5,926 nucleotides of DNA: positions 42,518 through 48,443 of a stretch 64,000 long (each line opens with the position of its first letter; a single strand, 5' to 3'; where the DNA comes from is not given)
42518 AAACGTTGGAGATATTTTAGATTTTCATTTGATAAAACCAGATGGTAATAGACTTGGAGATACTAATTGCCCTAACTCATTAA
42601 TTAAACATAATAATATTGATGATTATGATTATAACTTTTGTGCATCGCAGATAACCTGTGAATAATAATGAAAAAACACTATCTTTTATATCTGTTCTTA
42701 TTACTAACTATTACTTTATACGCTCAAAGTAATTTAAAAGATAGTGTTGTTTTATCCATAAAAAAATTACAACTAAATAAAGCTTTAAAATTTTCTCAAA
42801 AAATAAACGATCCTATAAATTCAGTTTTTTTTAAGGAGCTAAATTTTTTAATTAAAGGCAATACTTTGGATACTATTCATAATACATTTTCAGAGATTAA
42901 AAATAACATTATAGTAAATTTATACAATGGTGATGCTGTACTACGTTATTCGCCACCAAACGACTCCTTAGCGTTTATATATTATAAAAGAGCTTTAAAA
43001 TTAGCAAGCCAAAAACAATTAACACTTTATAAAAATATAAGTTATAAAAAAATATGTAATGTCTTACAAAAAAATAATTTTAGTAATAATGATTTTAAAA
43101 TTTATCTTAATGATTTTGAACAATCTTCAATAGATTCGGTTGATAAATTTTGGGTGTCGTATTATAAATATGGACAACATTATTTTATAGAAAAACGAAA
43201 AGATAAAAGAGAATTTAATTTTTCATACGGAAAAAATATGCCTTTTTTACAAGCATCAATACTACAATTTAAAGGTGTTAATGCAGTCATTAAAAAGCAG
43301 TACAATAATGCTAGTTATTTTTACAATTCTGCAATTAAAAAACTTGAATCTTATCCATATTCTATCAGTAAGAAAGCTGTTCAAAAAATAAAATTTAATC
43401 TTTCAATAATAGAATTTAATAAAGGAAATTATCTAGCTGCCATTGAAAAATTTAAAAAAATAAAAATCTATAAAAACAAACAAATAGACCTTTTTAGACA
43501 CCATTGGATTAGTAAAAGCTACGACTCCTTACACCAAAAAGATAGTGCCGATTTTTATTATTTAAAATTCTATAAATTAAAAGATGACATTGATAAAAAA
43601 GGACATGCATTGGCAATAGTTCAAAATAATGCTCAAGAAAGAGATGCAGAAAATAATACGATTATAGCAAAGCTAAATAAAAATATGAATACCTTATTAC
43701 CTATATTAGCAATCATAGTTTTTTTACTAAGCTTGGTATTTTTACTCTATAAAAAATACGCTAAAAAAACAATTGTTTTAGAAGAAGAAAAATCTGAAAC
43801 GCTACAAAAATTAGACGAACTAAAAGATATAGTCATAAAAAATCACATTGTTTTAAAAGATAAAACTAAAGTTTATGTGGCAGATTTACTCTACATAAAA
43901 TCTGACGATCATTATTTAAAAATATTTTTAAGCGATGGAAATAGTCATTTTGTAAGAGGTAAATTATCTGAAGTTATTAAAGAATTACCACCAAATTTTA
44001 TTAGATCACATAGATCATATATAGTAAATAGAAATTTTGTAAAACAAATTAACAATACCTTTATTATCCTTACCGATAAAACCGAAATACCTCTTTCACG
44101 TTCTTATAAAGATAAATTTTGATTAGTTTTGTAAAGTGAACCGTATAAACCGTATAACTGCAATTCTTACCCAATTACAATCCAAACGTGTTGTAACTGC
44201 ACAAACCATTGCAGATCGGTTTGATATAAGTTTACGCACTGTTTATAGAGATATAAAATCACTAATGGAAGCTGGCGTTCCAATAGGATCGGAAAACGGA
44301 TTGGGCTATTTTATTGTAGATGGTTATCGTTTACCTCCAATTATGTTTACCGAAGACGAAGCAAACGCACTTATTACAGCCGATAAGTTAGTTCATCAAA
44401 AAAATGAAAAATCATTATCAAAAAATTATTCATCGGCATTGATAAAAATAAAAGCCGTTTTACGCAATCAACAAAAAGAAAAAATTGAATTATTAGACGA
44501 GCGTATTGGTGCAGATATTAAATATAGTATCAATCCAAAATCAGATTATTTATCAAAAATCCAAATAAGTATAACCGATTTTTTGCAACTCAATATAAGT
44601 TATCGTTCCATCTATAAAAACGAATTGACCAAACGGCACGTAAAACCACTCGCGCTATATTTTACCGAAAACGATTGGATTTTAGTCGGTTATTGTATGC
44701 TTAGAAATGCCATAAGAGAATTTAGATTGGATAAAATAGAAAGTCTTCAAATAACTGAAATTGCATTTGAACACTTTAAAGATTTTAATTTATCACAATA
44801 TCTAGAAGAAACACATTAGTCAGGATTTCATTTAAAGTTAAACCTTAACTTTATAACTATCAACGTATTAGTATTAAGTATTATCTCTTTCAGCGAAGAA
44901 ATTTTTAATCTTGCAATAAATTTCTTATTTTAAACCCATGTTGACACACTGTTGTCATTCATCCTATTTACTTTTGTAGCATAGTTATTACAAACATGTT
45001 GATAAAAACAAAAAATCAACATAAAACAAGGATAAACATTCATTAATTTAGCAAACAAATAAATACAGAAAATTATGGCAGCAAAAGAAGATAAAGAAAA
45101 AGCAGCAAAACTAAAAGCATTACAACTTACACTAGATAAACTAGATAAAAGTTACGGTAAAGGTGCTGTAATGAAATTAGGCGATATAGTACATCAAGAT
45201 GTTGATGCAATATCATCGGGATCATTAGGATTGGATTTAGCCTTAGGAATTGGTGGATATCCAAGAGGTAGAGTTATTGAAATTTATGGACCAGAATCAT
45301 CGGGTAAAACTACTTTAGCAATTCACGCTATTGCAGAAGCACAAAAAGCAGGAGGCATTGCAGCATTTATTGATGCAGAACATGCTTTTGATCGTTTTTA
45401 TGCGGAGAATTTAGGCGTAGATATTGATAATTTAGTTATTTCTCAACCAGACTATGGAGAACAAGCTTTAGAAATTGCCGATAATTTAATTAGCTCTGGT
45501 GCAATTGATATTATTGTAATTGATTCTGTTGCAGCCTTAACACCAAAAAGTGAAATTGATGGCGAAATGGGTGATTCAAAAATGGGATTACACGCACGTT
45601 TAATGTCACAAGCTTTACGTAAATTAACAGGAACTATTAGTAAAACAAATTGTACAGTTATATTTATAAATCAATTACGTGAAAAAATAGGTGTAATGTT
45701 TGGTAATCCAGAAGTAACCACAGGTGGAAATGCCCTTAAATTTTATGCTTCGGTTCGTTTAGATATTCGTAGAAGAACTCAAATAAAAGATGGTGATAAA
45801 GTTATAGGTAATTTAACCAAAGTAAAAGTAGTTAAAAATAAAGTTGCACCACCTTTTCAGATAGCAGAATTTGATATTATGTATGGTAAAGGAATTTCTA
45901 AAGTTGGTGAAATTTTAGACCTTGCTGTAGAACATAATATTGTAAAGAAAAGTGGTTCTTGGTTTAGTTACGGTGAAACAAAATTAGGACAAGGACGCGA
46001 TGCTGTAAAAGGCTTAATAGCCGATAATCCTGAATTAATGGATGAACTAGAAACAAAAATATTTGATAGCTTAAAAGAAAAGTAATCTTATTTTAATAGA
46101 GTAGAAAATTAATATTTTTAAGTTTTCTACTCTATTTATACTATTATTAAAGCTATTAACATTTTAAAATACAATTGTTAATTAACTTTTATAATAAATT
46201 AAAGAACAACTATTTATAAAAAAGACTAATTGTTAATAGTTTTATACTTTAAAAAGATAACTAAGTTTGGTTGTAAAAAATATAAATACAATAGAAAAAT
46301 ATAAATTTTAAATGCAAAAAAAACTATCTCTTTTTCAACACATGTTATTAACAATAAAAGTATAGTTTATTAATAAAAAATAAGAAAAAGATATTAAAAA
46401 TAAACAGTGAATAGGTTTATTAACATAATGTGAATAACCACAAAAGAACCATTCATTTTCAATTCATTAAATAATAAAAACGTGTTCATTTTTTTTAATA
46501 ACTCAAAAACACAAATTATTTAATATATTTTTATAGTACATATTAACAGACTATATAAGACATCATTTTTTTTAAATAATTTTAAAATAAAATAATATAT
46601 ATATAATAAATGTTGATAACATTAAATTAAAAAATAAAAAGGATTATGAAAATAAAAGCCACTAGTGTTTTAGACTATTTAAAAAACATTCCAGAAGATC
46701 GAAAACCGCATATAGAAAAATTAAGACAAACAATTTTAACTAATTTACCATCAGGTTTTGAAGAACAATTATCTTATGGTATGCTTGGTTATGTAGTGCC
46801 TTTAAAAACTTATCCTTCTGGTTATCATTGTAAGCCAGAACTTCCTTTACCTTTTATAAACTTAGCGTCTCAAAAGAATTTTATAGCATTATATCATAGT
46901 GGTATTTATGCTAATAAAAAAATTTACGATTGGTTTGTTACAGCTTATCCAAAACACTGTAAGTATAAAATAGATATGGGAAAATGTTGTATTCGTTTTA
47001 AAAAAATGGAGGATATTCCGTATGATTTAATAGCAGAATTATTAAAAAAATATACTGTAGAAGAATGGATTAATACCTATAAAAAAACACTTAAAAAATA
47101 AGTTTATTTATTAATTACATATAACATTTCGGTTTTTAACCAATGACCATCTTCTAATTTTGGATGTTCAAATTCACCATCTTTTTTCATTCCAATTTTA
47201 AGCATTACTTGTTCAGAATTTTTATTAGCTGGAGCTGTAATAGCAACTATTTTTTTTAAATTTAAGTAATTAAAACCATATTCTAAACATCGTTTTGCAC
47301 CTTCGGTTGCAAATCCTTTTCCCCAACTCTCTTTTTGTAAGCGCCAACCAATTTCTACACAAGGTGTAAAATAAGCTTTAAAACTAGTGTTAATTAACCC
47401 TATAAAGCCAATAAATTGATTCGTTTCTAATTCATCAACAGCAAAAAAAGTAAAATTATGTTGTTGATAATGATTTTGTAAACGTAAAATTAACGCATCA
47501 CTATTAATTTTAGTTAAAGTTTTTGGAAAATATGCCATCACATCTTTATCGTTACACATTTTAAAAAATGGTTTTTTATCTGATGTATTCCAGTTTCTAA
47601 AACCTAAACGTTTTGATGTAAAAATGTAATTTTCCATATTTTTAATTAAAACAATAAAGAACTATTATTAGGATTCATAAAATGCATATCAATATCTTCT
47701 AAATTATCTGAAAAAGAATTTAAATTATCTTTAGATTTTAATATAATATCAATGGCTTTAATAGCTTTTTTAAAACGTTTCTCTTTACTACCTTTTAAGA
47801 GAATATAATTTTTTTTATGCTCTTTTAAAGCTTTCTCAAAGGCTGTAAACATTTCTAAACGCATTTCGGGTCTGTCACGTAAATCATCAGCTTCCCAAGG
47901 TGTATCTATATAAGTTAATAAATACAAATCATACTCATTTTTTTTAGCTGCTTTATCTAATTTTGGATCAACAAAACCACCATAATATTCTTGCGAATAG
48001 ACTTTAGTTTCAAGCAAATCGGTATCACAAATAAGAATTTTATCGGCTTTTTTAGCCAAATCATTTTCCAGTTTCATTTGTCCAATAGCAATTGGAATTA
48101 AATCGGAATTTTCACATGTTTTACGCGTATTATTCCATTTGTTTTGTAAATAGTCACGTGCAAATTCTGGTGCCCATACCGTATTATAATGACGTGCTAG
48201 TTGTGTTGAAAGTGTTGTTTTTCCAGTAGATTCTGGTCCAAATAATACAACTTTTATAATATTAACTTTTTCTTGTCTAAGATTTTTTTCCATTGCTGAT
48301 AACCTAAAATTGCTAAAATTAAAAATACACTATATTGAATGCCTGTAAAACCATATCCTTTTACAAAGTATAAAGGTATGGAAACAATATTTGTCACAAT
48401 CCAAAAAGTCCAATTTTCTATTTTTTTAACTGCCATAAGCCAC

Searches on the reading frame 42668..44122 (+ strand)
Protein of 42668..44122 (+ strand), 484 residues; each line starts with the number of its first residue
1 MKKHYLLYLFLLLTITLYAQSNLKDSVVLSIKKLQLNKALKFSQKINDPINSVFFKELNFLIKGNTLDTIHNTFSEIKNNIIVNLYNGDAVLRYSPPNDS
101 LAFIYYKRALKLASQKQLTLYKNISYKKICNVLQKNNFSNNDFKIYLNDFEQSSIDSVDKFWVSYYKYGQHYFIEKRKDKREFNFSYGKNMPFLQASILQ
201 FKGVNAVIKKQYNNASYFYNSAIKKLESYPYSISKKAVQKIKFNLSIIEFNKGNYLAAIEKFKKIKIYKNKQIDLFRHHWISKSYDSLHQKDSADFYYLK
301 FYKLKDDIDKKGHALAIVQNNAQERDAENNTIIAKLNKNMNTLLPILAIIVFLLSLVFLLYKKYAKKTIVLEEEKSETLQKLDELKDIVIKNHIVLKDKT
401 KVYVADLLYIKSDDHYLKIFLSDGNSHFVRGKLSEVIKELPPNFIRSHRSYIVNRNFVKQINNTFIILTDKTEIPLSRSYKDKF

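Call 15: search_protein_families(library=pfam, proteins=[window:42668-44122:+], max_evalue=0.00001)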
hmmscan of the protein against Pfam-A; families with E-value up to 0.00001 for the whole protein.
window:42668-44122:+ (484 aa): 1 family
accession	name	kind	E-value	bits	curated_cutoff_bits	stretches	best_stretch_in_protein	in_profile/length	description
PF04397.21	LytTR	-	3.8e-18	66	22.6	1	401-484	5-93/98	LytTr DNA-binding domain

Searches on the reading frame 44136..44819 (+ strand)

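Call 15: search_protein_families(library=pfam, proteins=[window:44136-44819:+], max_evalue=0.00001)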
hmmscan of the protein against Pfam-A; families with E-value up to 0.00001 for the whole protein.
window:44136-44819:+ (227 aa): 4 families
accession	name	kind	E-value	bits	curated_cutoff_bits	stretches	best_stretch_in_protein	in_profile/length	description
PF08279.18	HTH_11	-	1.4e-16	60.5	25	1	6-58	1-54/55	HTH domain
PF13280.12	WYL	-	9.3e-15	54.8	21.8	1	138-206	2-70/70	WYL domain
PF12840.13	HTH_20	-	7.8e-07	29.4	27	1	9-47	8-46/51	Helix-turn-helix domain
PF08220.18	HTH_DeoR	-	5.6e-06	26.4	21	0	6-48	1-43/57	DeoR-like helix-turn-helix domain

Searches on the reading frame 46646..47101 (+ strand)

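Call 15: search_protein_families(library=pfam, proteins=[window:46646-47101:+], max_evalue=0.00001)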
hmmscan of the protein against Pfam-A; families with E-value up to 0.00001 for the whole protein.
window:46646-47101:+ (151 aa): 1 family
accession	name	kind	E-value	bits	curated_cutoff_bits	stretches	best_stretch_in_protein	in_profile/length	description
PF08818.16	DUF1801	-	2.2e-18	66.9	27.2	1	19-135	1-83/85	Domain of unknown function (DU1801)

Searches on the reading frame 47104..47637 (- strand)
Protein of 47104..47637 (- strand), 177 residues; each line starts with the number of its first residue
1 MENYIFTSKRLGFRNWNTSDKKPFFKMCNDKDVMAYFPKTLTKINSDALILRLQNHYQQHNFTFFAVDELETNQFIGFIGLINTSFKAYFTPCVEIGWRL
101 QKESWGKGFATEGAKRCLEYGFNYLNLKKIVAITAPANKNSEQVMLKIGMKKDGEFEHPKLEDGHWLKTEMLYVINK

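Call 15: search_protein_families(library=pfam, proteins=[window:47104-47637:-], max_evalue=0.00001)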
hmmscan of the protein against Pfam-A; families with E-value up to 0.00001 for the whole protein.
window:47104-47637:- (177 aa): 2 families
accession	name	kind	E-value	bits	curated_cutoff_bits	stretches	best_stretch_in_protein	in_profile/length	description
PF13302.13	Acetyltransf_3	-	7.6e-32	111.3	25.4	1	10-151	1-138/138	Acetyltransferase (GNAT) domain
PF00583.31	Acetyltransf_1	-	4.9e-08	33.7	20.7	1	54-149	26-115/116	Acetyltransferase (GNAT) family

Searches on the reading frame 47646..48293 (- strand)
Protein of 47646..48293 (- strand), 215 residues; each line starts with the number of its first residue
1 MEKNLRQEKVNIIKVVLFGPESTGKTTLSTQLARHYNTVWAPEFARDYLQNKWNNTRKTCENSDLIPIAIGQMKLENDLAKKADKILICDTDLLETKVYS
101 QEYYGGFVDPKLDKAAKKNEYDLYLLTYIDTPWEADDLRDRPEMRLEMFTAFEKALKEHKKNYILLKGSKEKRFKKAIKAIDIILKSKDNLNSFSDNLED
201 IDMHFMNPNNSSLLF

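Call 15: search_protein_families(library=pfam, proteins=[window:47646-48293:-], max_evalue=0.00001)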
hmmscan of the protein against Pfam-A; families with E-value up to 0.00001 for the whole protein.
window:47646-48293:- (215 aa): 1 family
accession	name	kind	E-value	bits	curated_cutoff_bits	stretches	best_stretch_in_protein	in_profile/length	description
PF13521.12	AAA_28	-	6.6e-43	147.2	27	1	14-173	1-164/164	AAA domain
